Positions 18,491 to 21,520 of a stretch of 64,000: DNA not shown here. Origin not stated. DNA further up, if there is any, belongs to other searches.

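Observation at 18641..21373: Orphan 910-aa secreted nonahaem c-type cytochrome with a haem-free ~400-aa N-terminal region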

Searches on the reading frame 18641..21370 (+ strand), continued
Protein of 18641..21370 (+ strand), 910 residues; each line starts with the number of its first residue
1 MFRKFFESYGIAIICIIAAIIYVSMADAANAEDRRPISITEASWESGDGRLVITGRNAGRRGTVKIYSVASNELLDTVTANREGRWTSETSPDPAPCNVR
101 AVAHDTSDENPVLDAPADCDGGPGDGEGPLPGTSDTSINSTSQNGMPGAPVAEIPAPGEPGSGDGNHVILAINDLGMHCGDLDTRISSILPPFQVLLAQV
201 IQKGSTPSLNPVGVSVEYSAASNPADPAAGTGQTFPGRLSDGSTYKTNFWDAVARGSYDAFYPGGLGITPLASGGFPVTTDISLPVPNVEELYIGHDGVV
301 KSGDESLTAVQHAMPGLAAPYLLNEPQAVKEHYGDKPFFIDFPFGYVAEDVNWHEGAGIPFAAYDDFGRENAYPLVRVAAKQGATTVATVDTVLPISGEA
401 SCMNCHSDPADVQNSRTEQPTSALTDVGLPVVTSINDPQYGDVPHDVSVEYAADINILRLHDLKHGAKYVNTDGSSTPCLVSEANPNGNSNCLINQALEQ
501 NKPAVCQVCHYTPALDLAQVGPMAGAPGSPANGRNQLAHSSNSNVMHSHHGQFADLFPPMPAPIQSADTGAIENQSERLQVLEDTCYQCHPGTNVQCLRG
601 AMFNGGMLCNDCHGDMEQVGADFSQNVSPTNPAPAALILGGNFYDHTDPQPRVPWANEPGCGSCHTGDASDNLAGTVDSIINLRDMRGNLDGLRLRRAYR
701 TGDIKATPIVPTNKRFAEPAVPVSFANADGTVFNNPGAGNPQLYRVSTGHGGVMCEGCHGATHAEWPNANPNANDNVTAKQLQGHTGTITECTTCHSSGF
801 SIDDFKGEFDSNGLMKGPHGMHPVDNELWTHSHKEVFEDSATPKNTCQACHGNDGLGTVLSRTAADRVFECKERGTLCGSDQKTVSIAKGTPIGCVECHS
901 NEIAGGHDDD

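Call 35: find_related_loci(query=A2, collection=genome_contigs, flank=6000)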
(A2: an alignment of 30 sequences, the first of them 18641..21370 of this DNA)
Query A2 (910 aa) in genome_contigs; peptide patterns used: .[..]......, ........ (x = any residue, [..] = any of these).
405 stretches matched a pattern; 378 encode a relative of the query (tblastn E <= 1e-3); the best 80 are kept; 80 distinct loci.
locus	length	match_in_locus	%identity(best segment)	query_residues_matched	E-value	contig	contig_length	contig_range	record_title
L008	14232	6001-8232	72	131-903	0e+0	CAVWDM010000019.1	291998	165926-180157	MAG: uncultured Gammaproteobacteria bacterium isolate MFD03804.bin.1.259 genome assembly, contig: contig_55259, whole ge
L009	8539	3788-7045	69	13-903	0e+0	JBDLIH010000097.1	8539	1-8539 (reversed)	MAG: Pseudomonadota bacterium isolate MAG020 MAG020_97, whole genome shotgun sequence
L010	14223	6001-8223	70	131-903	0e+0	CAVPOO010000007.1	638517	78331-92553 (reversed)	MAG: uncultured Gammaproteobacteria bacterium isolate MFD09779.bin.2.228 genome assembly, contig: contig_18002, whole ge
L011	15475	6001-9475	71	37-900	0e+0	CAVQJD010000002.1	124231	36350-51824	MAG: uncultured Gammaproteobacteria bacterium isolate MFD09779.bin.2.64 genome assembly, contig: contig_27712, whole gen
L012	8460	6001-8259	66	131-903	0e+0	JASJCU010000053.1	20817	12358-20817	MAG: Gammaproteobacteria bacterium isolate MO_167.B39 MO_167.c_1332, whole genome shotgun sequence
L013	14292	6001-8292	64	131-903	0e+0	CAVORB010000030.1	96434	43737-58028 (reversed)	MAG: uncultured Gammaproteobacteria bacterium isolate MFD09964.bin.2.71 genome assembly, contig: contig_37415, whole gen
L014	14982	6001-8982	64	4-903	0e+0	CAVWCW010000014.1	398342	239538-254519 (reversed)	MAG: uncultured Gammaproteobacteria bacterium isolate MFD03804.bin.1.42 genome assembly, contig: contig_57010, whole gen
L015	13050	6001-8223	66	126-899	0e+0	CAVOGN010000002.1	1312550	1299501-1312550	MAG: uncultured Gammaproteobacteria bacterium isolate MFD09779.bin.2.82 genome assembly, contig: contig_1171, whole geno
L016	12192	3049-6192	65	17-900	0e+0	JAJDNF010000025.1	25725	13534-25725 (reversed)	MAG: Chromatiaceae bacterium isolate ALJrbin.18 k141_4883686, whole genome shotgun sequence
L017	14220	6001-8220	65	130-899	0e+0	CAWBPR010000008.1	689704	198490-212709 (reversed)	MAG: uncultured Gammaproteobacteria bacterium isolate MFD03804.bin.2.3 genome assembly, contig: contig_15585, whole geno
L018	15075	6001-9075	64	44-903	0e+0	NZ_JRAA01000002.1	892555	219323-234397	Solemya velum gill symbiont strain WH SV_sym_Scaffold_2, whole genome shotgun sequence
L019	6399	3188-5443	63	136-910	0e+0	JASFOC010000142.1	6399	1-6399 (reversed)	MAG: Gammaproteobacteria bacterium isolate D0819M02metaG_Bin_277 D0819M02metaG_FD_scaffold_6089_c1, whole genome shotgun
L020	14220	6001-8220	64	130-899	0e+0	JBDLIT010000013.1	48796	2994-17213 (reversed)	MAG: Pseudomonadota bacterium isolate MAG046 MAG046_13, whole genome shotgun sequence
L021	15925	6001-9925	67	131-903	0e+0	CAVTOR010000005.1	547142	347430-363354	MAG: uncultured Gammaproteobacteria bacterium isolate MFD03804.bin.2.10 genome assembly, contig: contig_23619, whole gen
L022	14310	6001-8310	63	131-908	0e+0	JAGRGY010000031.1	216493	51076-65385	MAG: Gammaproteobacteria bacterium isolate HKST-UBA186 2011-04-20_1_(paired)_contig_16674, whole genome shotgun sequence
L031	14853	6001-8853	60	17-900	0e+0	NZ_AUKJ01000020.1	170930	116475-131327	Methylococcus capsulatus str. Texas = ATCC 19069 H156DRAFT_scaffold00006.6_C, whole genome shotgun sequence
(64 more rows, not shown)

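Call 41: list_cluster_members(proteins=[L031:5968-8874:+])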
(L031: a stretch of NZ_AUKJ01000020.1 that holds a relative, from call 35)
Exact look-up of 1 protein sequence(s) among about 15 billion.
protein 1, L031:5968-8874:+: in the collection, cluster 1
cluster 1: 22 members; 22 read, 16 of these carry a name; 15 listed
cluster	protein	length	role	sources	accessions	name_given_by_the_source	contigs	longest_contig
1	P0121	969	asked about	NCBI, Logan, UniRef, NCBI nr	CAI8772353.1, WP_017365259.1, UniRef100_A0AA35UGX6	PKD domain-containing protein [Methylococcus capsulatus] | Cytochrome c5530 family protein n=1 Tax=Methylococcus capsulatus TaxID=414 ...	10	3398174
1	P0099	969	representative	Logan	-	-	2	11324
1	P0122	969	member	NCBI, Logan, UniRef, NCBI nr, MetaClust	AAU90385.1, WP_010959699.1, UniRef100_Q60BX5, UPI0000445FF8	cytochrome c5530 family protein [Methylococcus capsulatus str. Bath] | Cytochrome c5530 family protein n=1 Tax=Methylococcus capsulatus (strain ATCC 33009 / ... | PKD domain-containing protein [Methylococcus capsulatus]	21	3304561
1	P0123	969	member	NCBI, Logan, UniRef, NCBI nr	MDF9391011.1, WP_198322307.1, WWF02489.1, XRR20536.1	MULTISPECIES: PKD domain-containing protein [Methylococcus] | PKD domain-containing protein n=1 Tax=Methylococcus capsulatus TaxID=414 ...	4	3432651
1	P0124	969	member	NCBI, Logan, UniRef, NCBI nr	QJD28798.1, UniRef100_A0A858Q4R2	cytochrome C [Methylococcus geothermalis] | Cytochrome C n=1 Tax=Methylococcus geothermalis TaxID=2681310 RepID=A0A858Q4R2_9GAMM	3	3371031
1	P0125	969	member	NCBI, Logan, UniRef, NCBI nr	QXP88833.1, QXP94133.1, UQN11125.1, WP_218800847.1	PKD domain-containing protein [Methylococcus capsulatus] | PKD domain-containing protein n=1 Tax=Methylococcus capsulatus TaxID=414 ...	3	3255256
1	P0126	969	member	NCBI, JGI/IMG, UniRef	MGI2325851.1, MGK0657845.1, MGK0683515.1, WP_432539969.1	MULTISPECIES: PKD domain-containing protein [unclassified Methylococcus] | hypothetical protein | PKD domain-containing protein n=1 Tax=unclassified Methylococcus TaxID=2618889 ...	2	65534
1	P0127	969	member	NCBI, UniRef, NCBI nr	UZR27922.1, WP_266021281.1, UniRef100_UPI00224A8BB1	PKD domain-containing protein [Methylococcus mesophilus] | PKD domain-containing protein n=1 Tax=Methylococcus mesophilus TaxID=2993564 ...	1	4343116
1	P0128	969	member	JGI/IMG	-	hypothetical protein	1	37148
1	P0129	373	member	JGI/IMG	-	hypothetical protein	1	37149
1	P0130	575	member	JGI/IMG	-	hypothetical protein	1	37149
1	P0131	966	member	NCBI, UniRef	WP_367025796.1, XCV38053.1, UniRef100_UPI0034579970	PKD domain-containing protein [Methylococcus sp. ANG] | PKD domain-containing protein n=1 Tax=Methylococcus sp. ANG TaxID=3231903 ...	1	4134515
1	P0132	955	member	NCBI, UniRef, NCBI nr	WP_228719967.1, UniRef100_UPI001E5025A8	PKD domain-containing protein [Methylococcus geothermalis] | PKD domain-containing protein n=1 Tax=Methylococcus geothermalis TaxID=2681310 ...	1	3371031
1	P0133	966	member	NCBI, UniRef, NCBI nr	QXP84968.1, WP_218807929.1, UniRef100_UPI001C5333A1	PKD domain-containing protein [Methylococcus sp. Mc7] | PKD domain-containing protein n=1 Tax=Methylococcus sp. Mc7 TaxID=2860258 ...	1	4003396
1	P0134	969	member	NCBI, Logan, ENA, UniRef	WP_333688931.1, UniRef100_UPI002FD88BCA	PKD domain-containing protein [Methylococcus capsulatus] | PKD domain-containing protein n=1 Tax=Methylococcus capsulatus TaxID=414 ...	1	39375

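Call 55: search_protein_representatives(alignment_id=A2)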
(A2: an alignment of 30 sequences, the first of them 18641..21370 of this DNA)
Query: 30 sequences, 848 profile positions. Proteins with E-value up to 0.001 (for the whole library): 1914; up to 1e-10: 1123; up to 1e-30: 521. The best 150 are listed.
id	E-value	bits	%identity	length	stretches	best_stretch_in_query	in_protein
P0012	0.0e+00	1455.2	-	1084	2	62-845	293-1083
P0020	0.0e+00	1411.0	-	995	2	31-845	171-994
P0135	0.0e+00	1040.3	-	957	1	39-846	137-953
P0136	1.3e-298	1009.4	-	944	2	74-843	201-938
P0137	2.9e-290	981.8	-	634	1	273-846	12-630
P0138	2.1e-287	972.3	-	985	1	59-660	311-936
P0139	6.4e-285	964.1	-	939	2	468-845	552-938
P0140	3.3e-275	931.9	-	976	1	100-641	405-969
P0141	2.7e-272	922.3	-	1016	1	89-844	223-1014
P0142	6.9e-271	917.7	-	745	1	93-845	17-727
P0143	3.4e-258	875.7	-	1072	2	467-845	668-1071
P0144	6.9e-251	851.5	-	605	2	132-583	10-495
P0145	3.9e-248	842.4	-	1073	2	467-845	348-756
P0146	2.4e-246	836.5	-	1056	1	84-842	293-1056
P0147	1.3e-240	817.5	-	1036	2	54-845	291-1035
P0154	7.2e-211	719.1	-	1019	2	468-846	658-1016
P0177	6.9e-168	576.9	-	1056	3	468-845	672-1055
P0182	1.1e-158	546.5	-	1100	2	93-843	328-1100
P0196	2.2e-136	472.7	-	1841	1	27-845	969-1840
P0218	3.4e-106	372.8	-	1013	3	467-844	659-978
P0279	3.6e-74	266.9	-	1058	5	689-845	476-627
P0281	4.8e-74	266.5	-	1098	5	699-845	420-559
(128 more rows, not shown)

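Call 59: list_cluster_members(proteins=[P0143, P0145, P0154, P0177, P0182, P0196, P0218, P0279, P0281, P0146])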
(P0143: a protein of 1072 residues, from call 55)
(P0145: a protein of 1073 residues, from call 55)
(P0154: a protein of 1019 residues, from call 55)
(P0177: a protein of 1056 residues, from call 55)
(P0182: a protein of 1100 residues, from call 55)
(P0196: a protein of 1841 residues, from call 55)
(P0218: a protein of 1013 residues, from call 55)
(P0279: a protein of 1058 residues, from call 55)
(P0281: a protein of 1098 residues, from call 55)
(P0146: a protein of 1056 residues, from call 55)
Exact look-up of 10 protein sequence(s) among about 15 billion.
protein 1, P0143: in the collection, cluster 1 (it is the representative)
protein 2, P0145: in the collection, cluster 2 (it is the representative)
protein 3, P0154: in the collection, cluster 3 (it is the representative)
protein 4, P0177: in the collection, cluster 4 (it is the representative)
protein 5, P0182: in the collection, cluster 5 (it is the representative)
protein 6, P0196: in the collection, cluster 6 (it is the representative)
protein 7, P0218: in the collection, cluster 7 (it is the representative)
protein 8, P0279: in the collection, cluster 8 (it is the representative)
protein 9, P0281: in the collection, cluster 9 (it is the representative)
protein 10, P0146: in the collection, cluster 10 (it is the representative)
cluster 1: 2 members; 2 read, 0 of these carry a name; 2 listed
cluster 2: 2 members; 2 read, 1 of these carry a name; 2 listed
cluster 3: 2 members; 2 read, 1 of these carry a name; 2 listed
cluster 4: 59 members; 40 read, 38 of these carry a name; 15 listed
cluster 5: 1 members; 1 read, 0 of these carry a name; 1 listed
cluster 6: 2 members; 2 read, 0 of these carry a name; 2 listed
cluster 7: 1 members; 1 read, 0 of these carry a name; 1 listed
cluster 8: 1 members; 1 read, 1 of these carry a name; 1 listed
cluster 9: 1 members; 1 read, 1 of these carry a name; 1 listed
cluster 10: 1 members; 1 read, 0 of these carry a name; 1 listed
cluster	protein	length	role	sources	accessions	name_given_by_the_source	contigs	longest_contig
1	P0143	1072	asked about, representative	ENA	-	-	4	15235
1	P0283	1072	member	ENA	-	-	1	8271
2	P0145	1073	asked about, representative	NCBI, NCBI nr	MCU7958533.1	MAG: VCBS repeat-containing protein [gamma proteobacterium symbiont of Bathyaustriella ... | VCBS repeat-containing protein [gamma proteobacterium symbiont of Bathyaustriella ...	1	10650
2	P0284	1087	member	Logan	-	-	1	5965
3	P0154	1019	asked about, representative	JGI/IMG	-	hypothetical protein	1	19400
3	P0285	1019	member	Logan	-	-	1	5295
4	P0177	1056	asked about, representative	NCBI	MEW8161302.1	MAG: cadherin-like domain-containing protein [Candidatus Thiodiazotropha endolucinida]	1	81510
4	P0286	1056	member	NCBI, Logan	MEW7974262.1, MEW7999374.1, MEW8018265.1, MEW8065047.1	MAG: cadherin-like domain-containing protein [Candidatus Thiodiazotropha endolucinida]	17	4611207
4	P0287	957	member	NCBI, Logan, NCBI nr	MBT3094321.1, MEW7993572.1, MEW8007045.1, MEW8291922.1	MAG: cadherin-like domain-containing protein [Candidatus Thiodiazotropha endolucinida] | cadherin-like domain-containing protein [Candidatus Thiodiazotropha sp. (ex Lucina ...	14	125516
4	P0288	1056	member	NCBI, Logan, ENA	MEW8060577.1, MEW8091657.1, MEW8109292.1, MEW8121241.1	MAG: cadherin-like domain-containing protein [Candidatus Thiodiazotropha endolucinida]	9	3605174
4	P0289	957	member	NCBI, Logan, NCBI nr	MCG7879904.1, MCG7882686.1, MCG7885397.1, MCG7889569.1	MAG: cadherin-like domain-containing protein [Candidatus Thiodiazotropha taylori] | cadherin-like domain-containing protein [Candidatus Thiodiazotropha taylori]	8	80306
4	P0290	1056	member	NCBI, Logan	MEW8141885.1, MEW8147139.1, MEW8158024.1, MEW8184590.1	MAG: cadherin-like domain-containing protein [Candidatus Thiodiazotropha endolucinida]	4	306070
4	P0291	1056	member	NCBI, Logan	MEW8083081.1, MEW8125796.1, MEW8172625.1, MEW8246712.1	MAG: cadherin-like domain-containing protein [Candidatus Thiodiazotropha endolucinida]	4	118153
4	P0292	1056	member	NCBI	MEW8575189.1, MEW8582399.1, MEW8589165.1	MAG: cadherin-like domain-containing protein [Candidatus Thiodiazotropha endolucinida]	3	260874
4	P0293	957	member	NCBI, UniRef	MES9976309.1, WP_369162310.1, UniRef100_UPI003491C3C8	cadherin-like domain-containing protein [Candidatus Thiodiazotropha sp. LNASS1] | cadherin-like domain-containing protein n=1 Tax=Candidatus Thiodiazotropha sp. LNASS1 ...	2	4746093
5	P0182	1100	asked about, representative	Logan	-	-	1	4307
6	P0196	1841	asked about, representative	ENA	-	-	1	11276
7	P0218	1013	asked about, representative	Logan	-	-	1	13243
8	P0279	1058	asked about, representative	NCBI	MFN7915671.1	MAG: immunoglobulin domain-containing protein [Vicinamibacterales bacterium]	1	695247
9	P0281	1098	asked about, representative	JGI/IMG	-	hypothetical protein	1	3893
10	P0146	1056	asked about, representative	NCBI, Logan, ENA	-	-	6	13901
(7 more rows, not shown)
